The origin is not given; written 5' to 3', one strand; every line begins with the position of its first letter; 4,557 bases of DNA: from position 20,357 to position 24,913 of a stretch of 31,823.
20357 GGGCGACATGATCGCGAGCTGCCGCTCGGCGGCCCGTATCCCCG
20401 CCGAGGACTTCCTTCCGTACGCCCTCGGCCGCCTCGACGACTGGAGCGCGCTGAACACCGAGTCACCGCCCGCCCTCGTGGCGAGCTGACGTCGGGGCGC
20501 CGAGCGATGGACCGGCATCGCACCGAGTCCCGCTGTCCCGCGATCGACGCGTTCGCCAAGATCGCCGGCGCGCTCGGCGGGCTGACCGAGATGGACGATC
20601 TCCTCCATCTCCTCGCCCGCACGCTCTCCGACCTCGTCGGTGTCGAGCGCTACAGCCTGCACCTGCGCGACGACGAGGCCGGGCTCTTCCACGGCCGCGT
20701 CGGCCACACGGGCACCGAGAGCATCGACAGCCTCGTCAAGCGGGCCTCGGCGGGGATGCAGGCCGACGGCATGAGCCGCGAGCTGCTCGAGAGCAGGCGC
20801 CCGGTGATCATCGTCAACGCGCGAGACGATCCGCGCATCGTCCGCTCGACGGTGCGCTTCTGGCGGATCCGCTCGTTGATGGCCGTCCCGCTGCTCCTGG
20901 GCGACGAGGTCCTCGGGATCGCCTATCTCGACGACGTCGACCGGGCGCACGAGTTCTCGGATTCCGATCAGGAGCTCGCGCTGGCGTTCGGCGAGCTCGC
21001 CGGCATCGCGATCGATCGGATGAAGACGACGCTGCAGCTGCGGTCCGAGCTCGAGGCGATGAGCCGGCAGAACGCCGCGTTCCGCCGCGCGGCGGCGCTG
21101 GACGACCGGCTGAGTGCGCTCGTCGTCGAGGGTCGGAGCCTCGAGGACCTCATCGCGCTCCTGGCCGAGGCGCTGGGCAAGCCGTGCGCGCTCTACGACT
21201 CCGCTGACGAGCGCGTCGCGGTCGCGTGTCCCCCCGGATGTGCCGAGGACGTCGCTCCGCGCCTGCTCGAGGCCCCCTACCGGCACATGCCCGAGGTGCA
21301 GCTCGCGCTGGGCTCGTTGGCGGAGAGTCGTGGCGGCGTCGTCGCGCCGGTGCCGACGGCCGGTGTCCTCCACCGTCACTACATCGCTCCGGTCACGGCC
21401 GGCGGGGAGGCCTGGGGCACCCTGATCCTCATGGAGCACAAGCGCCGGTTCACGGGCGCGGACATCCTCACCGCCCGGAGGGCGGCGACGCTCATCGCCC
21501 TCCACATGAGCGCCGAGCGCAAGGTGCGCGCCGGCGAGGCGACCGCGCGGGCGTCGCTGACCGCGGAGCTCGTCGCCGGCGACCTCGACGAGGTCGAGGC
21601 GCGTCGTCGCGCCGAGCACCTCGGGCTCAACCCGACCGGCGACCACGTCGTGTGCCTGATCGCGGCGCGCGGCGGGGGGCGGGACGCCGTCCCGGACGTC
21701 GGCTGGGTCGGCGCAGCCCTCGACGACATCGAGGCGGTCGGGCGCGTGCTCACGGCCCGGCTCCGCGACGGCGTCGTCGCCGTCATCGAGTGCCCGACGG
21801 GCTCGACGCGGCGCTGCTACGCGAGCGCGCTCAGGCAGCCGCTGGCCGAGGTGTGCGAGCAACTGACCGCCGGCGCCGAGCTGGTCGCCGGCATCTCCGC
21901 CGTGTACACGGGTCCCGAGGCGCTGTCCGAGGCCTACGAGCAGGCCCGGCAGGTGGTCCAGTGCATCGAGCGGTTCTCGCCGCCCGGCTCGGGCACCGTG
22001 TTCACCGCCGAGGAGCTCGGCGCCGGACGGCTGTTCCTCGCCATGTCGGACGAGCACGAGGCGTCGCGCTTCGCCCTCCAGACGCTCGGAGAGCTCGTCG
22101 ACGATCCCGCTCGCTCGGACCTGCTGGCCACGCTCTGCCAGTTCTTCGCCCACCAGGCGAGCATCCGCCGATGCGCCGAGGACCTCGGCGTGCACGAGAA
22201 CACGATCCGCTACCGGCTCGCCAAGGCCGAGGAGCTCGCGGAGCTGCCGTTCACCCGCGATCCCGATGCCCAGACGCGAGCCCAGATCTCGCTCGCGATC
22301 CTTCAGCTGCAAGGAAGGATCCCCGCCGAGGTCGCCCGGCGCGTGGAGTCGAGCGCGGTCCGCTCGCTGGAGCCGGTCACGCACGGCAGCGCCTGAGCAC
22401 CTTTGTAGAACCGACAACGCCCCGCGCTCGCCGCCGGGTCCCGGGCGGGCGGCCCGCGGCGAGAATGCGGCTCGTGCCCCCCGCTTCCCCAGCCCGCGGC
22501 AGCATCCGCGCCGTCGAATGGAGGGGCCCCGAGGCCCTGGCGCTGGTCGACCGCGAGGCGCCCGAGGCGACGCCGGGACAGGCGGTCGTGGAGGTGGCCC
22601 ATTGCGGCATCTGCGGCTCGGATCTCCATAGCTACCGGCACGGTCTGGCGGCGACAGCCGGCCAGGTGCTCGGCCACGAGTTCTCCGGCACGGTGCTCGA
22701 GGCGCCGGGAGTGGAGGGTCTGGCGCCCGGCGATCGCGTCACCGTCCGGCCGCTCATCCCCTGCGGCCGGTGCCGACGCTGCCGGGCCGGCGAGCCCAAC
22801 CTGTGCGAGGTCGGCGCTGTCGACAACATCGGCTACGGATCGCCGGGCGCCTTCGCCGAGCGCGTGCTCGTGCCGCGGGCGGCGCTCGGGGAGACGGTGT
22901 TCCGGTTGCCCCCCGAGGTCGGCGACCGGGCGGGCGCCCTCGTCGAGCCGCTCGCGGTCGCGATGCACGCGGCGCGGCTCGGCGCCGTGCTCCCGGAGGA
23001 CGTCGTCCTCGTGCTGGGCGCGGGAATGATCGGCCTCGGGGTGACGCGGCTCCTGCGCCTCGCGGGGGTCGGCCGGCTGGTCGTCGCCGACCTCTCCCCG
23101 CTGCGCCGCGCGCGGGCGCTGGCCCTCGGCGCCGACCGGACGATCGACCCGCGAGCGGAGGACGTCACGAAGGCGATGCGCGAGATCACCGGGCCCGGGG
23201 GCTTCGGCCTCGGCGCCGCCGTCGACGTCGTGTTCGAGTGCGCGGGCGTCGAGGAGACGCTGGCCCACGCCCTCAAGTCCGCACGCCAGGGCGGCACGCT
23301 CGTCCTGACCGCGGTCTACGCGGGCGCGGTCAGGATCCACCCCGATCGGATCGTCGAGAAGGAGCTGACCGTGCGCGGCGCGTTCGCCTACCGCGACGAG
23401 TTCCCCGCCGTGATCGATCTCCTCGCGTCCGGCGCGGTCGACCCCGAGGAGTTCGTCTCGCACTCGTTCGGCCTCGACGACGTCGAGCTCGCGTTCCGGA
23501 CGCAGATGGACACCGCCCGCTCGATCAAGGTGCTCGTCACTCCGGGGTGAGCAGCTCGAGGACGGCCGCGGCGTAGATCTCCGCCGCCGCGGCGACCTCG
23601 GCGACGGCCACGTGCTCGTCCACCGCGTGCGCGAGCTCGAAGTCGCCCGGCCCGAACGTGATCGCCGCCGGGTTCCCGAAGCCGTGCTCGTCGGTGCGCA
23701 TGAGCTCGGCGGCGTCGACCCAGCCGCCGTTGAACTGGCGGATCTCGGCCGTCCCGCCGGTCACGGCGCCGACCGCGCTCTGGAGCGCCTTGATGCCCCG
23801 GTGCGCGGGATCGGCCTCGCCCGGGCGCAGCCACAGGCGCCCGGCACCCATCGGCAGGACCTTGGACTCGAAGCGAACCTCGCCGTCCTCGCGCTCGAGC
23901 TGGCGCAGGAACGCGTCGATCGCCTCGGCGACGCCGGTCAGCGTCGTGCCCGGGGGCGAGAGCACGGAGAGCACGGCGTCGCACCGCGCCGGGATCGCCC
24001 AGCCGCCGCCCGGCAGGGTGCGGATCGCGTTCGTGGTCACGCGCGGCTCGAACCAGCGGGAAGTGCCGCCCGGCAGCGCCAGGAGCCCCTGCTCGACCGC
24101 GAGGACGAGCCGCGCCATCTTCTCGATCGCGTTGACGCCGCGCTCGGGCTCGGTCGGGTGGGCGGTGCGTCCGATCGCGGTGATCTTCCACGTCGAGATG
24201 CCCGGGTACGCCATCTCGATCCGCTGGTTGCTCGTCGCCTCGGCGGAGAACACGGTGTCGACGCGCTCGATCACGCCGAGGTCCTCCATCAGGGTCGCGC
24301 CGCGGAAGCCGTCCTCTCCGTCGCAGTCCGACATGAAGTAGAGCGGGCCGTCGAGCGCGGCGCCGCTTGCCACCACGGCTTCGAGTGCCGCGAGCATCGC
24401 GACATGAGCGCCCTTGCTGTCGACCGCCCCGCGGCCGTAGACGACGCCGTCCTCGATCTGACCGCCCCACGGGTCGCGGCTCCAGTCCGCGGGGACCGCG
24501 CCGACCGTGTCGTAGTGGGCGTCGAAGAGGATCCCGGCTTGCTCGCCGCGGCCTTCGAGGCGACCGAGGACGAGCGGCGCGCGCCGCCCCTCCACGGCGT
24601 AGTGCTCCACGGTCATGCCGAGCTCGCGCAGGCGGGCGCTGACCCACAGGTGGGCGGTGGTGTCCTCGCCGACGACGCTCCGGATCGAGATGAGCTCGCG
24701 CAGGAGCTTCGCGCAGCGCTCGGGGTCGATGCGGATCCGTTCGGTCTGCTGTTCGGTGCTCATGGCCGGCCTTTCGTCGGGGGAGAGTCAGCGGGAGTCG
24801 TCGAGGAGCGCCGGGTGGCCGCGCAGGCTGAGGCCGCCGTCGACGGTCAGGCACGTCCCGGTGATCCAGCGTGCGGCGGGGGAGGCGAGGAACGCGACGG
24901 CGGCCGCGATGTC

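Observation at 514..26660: Seven-promoter regulon: TTGK-N7-MCAA palindrome at a fixed 41-43 bp from the -10 box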

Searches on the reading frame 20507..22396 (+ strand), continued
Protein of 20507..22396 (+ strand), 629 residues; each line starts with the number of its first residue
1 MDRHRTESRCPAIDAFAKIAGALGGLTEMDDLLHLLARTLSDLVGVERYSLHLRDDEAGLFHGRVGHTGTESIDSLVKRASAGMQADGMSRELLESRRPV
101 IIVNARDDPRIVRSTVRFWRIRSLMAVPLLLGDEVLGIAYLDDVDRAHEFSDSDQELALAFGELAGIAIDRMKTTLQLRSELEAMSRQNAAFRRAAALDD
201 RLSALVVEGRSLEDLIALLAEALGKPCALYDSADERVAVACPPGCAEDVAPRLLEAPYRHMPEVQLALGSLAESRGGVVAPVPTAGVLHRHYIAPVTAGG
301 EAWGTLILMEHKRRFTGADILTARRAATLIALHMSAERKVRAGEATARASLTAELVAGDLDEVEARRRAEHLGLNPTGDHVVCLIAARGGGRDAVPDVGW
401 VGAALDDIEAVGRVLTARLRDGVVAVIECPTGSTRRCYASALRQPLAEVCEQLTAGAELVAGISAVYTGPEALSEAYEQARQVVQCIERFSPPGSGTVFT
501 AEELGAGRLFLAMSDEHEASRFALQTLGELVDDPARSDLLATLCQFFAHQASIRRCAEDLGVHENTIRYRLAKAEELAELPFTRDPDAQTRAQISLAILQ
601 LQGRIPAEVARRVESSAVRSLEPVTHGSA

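Call 29: find_encoding_contigs(protein=P0072, flank=10000, max_places=1)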
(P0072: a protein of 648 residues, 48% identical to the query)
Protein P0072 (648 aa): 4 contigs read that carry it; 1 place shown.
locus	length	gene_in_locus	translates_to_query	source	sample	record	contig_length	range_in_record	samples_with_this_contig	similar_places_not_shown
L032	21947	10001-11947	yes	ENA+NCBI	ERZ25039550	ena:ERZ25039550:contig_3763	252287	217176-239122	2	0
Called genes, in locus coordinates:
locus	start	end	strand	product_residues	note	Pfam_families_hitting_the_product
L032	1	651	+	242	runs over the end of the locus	-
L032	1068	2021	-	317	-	PF00108:Thiolase_N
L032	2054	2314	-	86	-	PF06314:ADC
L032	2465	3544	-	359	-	-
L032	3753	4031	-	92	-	PF07729:FCD (weak)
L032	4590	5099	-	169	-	PF02780:Transketolase_C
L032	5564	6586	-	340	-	PF00676:E1_dh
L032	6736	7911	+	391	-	PF00364:Biotin_lipoyl, PF02817:E3_binding, PF00198:2-oxoacid_dh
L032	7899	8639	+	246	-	PF00106:adh_short, PF13561:adh_short_C2, PF08659:KR, PF23441:SDR (weak)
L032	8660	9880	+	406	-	PF01546:Peptidase_M20, PF07687:M20_dimer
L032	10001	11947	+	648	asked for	PF01590:GAF, PF13185:GAF_2, PF13492:GAF_3, PF17853:GGDEF_2, PF13556:HTH_30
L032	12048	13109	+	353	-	PF00108:Thiolase_N (weak), PF22691:Thiolase_C_1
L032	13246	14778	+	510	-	PF00501:AMP-binding, PF13193:AMP-binding_C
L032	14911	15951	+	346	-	PF08240:ADH_N, PF16912:Glu_dehyd_C, PF00107:ADH_zinc_N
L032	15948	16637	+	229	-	PF00300:His_Phos_1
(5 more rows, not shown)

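Call 49: search_protein_families(library=ncbifam, proteins=[window:20507-22396:+], max_evalue=1e-10)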
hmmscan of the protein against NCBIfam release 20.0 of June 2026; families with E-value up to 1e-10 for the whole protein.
window:20507-22396:+ (629 aa): 0 families

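Call 74: search_solved_structures(query=A1, max_evalue=0.01)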
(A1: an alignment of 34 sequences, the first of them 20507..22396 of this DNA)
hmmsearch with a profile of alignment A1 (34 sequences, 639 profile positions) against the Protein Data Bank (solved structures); distinct sequences matched with E-value up to 0.01: 23.
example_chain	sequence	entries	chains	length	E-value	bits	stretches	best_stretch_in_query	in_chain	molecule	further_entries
3oov_A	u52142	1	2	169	1.2e-09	40.1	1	25-183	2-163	Methyl-accepting chemotaxis protein, putative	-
5w10_A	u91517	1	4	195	2.2e-09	39.2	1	27-184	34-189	cGMP-specific phosphodiesterase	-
9f80_A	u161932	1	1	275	5.8e-08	34.6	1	485-599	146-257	Uncharacterized protein Rv2242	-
2zmf_A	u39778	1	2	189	1.5e-06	29.9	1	35-183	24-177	cAMP and cAMP-inhibited cGMP 3',5'-cyclic phosphodiesterase 10A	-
3onq_A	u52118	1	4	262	2.6e-06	29.1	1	551-600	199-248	Regulator of polyketide synthase expression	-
3e0y_A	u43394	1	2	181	4e-05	25.2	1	24-188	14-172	Conserved domain protein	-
2vzw_A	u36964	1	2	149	0.0001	23.8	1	81-184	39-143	PROBABLE HISTIDINE KINASE RESPONSE REGULATOR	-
3ci6_A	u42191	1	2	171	0.00013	23.6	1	23-179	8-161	Phosphoenolpyruvate-protein phosphotransferase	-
3lfv_A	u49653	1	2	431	0.00054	21.5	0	35-184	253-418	cGMP-specific 3',5'-cyclic phosphodiesterase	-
3mf0_A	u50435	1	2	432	0.00054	21.5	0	35-184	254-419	cGMP-specific 3',5'-cyclic phosphodiesterase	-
4mcw_A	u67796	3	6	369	0.0015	20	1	31-183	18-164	Metal dependent phosphohydrolase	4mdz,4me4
3jab_B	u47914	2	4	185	0.0015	20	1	22-183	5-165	GafB domain of phosphodiesterase 2A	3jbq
4ynr_A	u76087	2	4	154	0.0016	19.9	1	40-184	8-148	Redox sensor histidine kinase response regulator DevS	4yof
2w3d_A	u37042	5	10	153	0.0018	19.8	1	41-184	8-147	TWO COMPONENT SENSOR HISTIDINE KINASE DEVS (GAF FAMILY PROTEIN)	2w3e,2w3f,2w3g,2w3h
1mc0_A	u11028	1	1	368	0.0018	19.7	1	15-183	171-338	3',5'-cyclic nucleotide phosphodiesterase 2A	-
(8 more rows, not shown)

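Call 75: predict_structure(alignment_id=A1)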
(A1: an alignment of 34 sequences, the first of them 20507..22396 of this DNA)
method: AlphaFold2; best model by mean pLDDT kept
length: 629 residues; sequences in the alignment: 34
mean_pLDDT: 87.6   pTM: 0.58
mean pLDDT of the five models: 87.6, 87.6, 86.4, 85.7, 85.0
residues with pLDDT >= 90: 344; 70-90: 251; 50-70: 15; < 50: 19
segments of 3 or more residues with pLDDT < 50: 1-7, 618-629
pLDDT, mean of each block of 10 residues (from residue 1): 45 89 88 94 94 90 93 93 83 94 93 89 96 94 94 94 95 91 86 87 90 94 94 93 85 91 91 87 90 91 93 87 93 88 87 86 85 85 90 81 83 86 91 77 90 80 90 91 93 88 87 90 91 89 89 90 94 93 90 91 83 59 33
secondary structure, 60 per line:
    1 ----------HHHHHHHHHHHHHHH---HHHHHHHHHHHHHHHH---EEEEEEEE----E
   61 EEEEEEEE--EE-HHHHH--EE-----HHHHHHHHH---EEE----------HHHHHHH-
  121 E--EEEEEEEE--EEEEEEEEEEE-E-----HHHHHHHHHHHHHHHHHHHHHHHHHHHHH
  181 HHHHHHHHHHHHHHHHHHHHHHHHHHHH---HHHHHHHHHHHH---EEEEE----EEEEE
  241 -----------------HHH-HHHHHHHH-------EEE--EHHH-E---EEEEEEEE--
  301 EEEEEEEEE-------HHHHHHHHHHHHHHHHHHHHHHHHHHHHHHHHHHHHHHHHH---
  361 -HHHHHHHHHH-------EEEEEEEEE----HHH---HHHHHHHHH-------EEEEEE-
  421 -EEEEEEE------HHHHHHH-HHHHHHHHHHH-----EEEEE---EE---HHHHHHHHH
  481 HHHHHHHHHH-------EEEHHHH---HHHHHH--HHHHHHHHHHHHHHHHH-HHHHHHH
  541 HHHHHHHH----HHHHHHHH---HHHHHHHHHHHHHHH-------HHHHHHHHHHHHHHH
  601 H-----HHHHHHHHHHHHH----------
elements in order: H11-25 H29-44 E48-55 E60-68 H74-78 H88-96 E100-102 H113-119 E124-131 E134-144 H152-208 H212-223 E227-231 E236-240 H262-269 E277-279 E291-298 E301-309 H317-357 H362-371 E379-387 H398-406 E414-419 E422-428 H435-441 H443-453 E459-463 H472-490 E498-500 H501-504 H508-513 H516-532 H534-548 H553-560 H564-578 H586-601 H607-619

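Call 77: fold_search(model_id=the predicted structure, library=pdb)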
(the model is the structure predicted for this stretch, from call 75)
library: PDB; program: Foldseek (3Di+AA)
matches with E <= 10: 1260; with E <= 0.001: 388
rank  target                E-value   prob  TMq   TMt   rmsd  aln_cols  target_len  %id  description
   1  5llw_B                2.6e-12  1.00  0.31  0.29  15.8       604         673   11  Bacteriophytochrome activated diguanylyl cyclase from Idiomarina species A28L (released 2017-03-15)
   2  5llw_A                3.6e-12  1.00  0.32  0.30  14.6       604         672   12  Bacteriophytochrome activated diguanylyl cyclase from Idiomarina species A28L (released 2017-03-15)
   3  5llx_A                4.7e-12  1.00  0.31  0.30  14.2       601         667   11  Bacteriophytochrome activated diguanylyl cyclase from Idiomarina species A28L with GTP bound (released 2017-03-15)
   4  6et7_A                1.9e-11  1.00  0.29  0.29  15.3       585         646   11  Activated heterodimer of the bacteriophytochrome regulated diguanylyl cyclase variant - S505V A526V - from Idiomarina  (released 2018-06-13)
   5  5llx_B                5.3e-11  1.00  0.27  0.27  18.9       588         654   12  Bacteriophytochrome activated diguanylyl cyclase from Idiomarina species A28L with GTP bound (released 2017-03-15)
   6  8ugs_B                1.1e-10  1.00  0.23  0.19  24.3       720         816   12  Cryo-EM structure of bovine phosphodiesterase 6 bound to cGMP (released 2024-01-17)
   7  6fht_A                1.3e-10  1.00  0.26  0.23  15.1       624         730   12  Crystal structure of an artificial phytochrome regulated adenylate/guanylate cyclase in its dark adapted Pr form (released 2018-04-18)
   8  8ugb_A                1.7e-10  1.00  0.23  0.18  23.6       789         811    9  Cryo-EM structure of bovine phosphodiesterase 6 bound to udenafil (released 2024-01-17)
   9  9cxi_A                1.8e-10  1.00  0.23  0.19  24.1       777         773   11  Structure of PDE6C in complex with the rod inhibitory p gamma subunit in the absence of added cGMP (released 2024-12-18)
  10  3lfv_A                2.3e-10  1.00  0.32  0.45  11.8       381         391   15  crystal structure of unliganded PDE5A GAF domain (released 2010-09-22)
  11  6et7_B                2.7e-10  1.00  0.30  0.29  19.1       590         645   12  Activated heterodimer of the bacteriophytochrome regulated diguanylyl cyclase variant - S505V A526V - from Idiomarina  (released 2018-06-13)
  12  9cxh_B                4.1e-10  1.00  0.22  0.18  24.5       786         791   12  Structure of PDE6C in complex with the rod inhibitory p gamma subunit in the presence of cGMP (released 2024-12-18)
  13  8w26                  4.3e-10  1.00  0.28  0.41   9.3       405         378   15  X-ray crystal structure of the GAF-PHY domains of SyB-Cph1 (released 2024-05-22)
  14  8ufi_B                4.3e-10  1.00  0.23  0.18  23.2       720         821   11  Cryo-EM structure of bovine phosphodiesterase 6 (released 2024-01-17)
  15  8ufi_A                4.9e-10  1.00  0.23  0.18  23.8       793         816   10  Cryo-EM structure of bovine phosphodiesterase 6 (released 2024-01-17)
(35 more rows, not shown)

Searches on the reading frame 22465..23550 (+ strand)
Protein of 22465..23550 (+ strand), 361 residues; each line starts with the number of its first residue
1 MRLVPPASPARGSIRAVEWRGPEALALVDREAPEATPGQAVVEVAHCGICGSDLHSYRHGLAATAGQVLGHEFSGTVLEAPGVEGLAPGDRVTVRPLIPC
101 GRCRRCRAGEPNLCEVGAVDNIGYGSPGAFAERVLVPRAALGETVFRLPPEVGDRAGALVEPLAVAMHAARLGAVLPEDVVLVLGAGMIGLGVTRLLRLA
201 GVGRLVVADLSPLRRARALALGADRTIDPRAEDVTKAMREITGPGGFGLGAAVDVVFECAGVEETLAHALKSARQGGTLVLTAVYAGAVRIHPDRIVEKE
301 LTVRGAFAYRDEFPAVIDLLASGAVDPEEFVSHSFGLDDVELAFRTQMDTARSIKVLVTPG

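Call 9: search_protein_families(library=pfam, proteins=[window:22465-23550:+])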
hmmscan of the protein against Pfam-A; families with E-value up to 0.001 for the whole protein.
window:22465-23550:+ (361 aa): 4 families
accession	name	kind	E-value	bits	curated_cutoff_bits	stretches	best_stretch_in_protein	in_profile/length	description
PF00107.32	ADH_zinc_N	-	1.6e-25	90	31.8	1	189-321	2-128/129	Zinc-binding dehydrogenase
PF08240.17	ADH_N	-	1.3e-24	86.9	23.5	1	37-140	2-98/104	Alcohol dehydrogenase GroES-like domain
PF13602.12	ADH_zinc_N_2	-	4.6e-08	34.5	27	1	221-348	1-124/134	Zinc-binding dehydrogenase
PF16912.11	Glu_dehyd_C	-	2.9e-06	27.3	34.9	1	156-352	3-206/211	Glucose dehydrogenase C-terminus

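Call 49: search_protein_families(library=ncbifam, proteins=[window:22474-23550:+], max_evalue=1e-10)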
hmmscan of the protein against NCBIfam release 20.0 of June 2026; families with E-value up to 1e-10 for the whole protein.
window:22474-23550:+ (358 aa): 19 families
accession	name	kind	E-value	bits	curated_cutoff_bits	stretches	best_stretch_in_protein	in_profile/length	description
NF041097.1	keto_inos_dh_IolM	equivalog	5.1e-56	190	450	1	16-353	35-386/389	scyllo-inosose 3-dehydrogenase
NF003808.0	PRK05396.1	equivalog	2.3e-51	174.7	380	1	20-355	11-338/341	L-threonine 3-dehydrogenase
NF007489.0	PRK10083.1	equivalog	6e-51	173.4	376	1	18-356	8-336/339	Zn-dependent oxidoreductase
TIGR00692.1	tdh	equivalog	6.6e-48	163.5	458.35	1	20-355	9-338/340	L-threonine 3-dehydrogenase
NF007375.0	PRK09880.1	equivalog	6.9e-47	159.9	469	1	34-355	27-341/344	L-idonate 5-dehydrogenase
TIGR03366.1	HpnZ_proposed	hypoth_equivalog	3.8e-38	131.5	328.1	1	30-337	1-315/315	putative phosphonate catabolism associated alcohol dehydrogenase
TIGR03451.1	mycoS_dep_FDH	equivalog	1.8e-32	112.5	512.9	1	23-348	15-349/358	S-(hydroxymethyl)mycothiol dehydrogenase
NF007642.0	PRK10309.1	equivalog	2.2e-31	109.3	550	1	24-304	14-287/347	galactitol-1-phosphate 5-dehydrogenase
NF010344.0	PRK13771.1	subfamily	3.6e-28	98.5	349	1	21-357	12-333/334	putative alcohol dehydrogenase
TIGR03989.1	Rxyl_3153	subfamily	6.4e-27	94.8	440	2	17-116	9-110/370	NDMA-dependent alcohol dehydrogenase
NF006940.0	PRK09422.1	equivalog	6.7e-27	94.3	344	1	21-325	11-306/338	alcohol dehydrogenase AdhP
TIGR03201.1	dearomat_had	equivalog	7.1e-27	94.4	338.65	1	28-357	17-349/349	6-hydroxycyclohex-1-ene-1-carbonyl-CoA dehydrogenase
TIGR02818.1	adh_III_F_hyde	equivalog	2.8e-23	82.6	543.95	1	172-355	183-366/368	S-(hydroxymethyl)glutathione dehydrogenase/class III alcohol dehydrogenase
TIGR02819.1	fdhA_non_GSH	equivalog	3.4e-21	75.3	636.95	1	36-273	38-280/397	formaldehyde dehydrogenase, glutathione-independent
NF041172.1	AcrlCoa_red_Thmprot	equivalog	1e-19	70.7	500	1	23-356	14-333/334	acryloyl-CoA reductase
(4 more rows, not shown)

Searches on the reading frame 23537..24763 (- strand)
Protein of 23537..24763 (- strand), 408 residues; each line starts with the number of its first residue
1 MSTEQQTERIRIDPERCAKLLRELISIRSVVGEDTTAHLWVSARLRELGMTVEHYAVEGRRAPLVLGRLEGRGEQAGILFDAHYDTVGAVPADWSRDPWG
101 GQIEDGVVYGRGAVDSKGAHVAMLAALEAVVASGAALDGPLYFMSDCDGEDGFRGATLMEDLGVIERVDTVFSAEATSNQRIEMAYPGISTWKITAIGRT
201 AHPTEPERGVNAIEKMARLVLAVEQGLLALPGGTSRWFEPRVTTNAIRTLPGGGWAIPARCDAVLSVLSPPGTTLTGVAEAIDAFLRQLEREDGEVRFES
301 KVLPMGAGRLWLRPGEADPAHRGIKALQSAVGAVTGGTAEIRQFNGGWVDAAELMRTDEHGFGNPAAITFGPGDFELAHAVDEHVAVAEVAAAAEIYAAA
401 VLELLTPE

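Call 9: search_protein_families(library=pfam, proteins=[window:23537-24763:-])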
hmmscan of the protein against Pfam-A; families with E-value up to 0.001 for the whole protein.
window:23537-24763:- (408 aa): 3 families
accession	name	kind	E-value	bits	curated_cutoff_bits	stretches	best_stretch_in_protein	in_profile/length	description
PF01546.33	Peptidase_M20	-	4e-24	86.1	24.6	1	79-402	1-205/206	Peptidase family M20/M25/M40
PF07687.19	M20_dimer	-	4.1e-11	43.2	21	1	188-292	5-105/107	Peptidase dimerisation domain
PF04389.22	Peptidase_M28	-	1.8e-05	25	21.3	1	65-181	2-99/193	Peptidase family M28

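Call 49: search_protein_families(library=ncbifam, proteins=[window:23537-24763:-], max_evalue=1e-10)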
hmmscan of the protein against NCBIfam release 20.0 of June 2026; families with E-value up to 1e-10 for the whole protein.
window:23537-24763:- (408 aa): 37 families (the best 25 are shown)
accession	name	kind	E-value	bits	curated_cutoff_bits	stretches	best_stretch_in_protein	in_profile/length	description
TIGR01910.1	DapE-ArgE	subfamily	3.4e-52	177.9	217.6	1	19-392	2-369/373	ArgE/DapE family deacylase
TIGR01892.1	AcOrn-deacetyl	equivalog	2.2e-37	129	297.7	1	20-400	2-364/365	acetylornithine deacetylase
NF006365.0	PRK08588.1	subfamily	2.7e-36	125.7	289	1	15-405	7-381/383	succinyl-diaminopimelate desuccinylase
NF009555.0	PRK13004.1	equivalog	1.5e-35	122.8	321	1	17-225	17-219/399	YgeY family selenium metabolism-linked hydrolase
NF005373.0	PRK06915.1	equivalog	4.8e-33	114.7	428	1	7-403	9-416/422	peptidase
NF005710.0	PRK07522.1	subfamily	6.5e-33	114.4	412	1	16-397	9-381/391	acetylornithine deacetylase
NF009558.0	PRK13013.1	equivalog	1.3e-31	109.8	428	1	39-228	43-241/429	acetylornithine deacetylase/succinyl-diaminopimelate desuccinylase family protein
NF005306.0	PRK06837.1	subfamily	1.3e-29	103.3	376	1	20-401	25-418/427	ArgE/DapE family deacylase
NF006399.0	PRK08651.1-2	equivalog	2.8e-29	102.4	381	1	17-227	6-217/405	succinyl-diaminopimelate desuccinylase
NF009557.0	PRK13009.1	equivalog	2.2e-27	96.2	284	1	18-404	6-374/377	succinyl-diaminopimelate desuccinylase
TIGR03526.1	selenium_YgeY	hypoth_equivalog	1.6e-26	93.1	321.5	1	17-225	15-217/395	YgeY family selenium metabolism-linked hydrolase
NF006400.0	PRK08651.1-3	equivalog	6.3e-26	91.1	374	1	64-224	74-232/410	succinyl-diaminopimelate desuccinylase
NF003474.0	PRK05111.1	equivalog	3.8e-25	88.6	460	1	43-291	41-287/383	acetylornithine deacetylase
NF005913.0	PRK07906.1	subfamily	1.7e-24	86.2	382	1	17-224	17-241/442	hypothetical protein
TIGR01900.1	dapE-gram_pos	equivalog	2e-21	76.3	304.2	1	16-398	4-347/351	succinyl-diaminopimelate desuccinylase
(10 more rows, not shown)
